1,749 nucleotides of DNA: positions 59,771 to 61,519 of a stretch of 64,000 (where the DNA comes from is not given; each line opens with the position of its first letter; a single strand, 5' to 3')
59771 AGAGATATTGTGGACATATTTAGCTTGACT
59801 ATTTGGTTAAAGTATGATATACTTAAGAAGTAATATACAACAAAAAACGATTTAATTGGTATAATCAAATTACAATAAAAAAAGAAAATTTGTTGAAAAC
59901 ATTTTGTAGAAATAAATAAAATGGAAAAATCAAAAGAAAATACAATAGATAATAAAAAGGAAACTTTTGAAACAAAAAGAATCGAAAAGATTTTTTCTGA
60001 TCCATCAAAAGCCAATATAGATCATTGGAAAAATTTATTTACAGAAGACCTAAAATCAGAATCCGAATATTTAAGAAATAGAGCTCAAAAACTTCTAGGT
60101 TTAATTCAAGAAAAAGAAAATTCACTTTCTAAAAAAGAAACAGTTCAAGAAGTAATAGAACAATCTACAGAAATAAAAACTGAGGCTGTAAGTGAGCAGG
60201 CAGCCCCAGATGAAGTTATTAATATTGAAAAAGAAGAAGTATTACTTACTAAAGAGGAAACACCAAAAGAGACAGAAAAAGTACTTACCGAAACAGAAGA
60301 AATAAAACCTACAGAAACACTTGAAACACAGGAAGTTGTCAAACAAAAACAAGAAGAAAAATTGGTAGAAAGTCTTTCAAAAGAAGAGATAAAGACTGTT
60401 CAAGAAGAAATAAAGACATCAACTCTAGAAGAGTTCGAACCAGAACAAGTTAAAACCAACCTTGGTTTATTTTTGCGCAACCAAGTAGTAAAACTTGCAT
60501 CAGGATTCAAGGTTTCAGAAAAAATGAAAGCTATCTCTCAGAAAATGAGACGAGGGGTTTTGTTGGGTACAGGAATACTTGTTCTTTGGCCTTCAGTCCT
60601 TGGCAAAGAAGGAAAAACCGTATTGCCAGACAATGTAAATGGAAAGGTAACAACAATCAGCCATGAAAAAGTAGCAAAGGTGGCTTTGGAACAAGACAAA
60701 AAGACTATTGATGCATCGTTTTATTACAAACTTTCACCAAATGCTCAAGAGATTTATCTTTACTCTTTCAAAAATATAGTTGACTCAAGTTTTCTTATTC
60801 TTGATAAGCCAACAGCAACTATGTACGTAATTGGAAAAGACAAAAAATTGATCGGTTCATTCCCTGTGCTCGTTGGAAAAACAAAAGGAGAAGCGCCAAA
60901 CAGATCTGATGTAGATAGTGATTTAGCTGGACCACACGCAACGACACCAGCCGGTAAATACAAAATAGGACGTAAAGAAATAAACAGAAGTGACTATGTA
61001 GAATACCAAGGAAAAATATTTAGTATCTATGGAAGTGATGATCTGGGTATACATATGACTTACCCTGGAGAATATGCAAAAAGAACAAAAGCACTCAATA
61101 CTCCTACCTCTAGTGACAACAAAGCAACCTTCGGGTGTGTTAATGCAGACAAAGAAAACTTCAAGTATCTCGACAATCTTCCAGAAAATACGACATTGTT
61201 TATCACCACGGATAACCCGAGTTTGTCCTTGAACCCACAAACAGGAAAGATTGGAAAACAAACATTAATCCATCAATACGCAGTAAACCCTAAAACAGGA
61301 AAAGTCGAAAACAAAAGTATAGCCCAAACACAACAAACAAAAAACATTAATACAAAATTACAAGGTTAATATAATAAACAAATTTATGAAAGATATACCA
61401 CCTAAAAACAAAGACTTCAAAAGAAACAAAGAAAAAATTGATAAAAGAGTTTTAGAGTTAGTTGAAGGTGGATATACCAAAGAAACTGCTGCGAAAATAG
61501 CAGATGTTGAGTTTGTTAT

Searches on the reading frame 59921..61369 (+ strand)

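Call 27: search_protein_families(library=pfam, proteins=[window:59921-61369:+], max_evalue=0.00001)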
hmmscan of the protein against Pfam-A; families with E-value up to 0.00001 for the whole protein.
window:59921-61369:+ (482 aa): 1 family
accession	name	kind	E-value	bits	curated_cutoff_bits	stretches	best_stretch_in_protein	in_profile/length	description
PF03734.19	YkuD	-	3.9e-06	27.9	23.4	1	291-425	3-143/146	L,D-transpeptidase catalytic domain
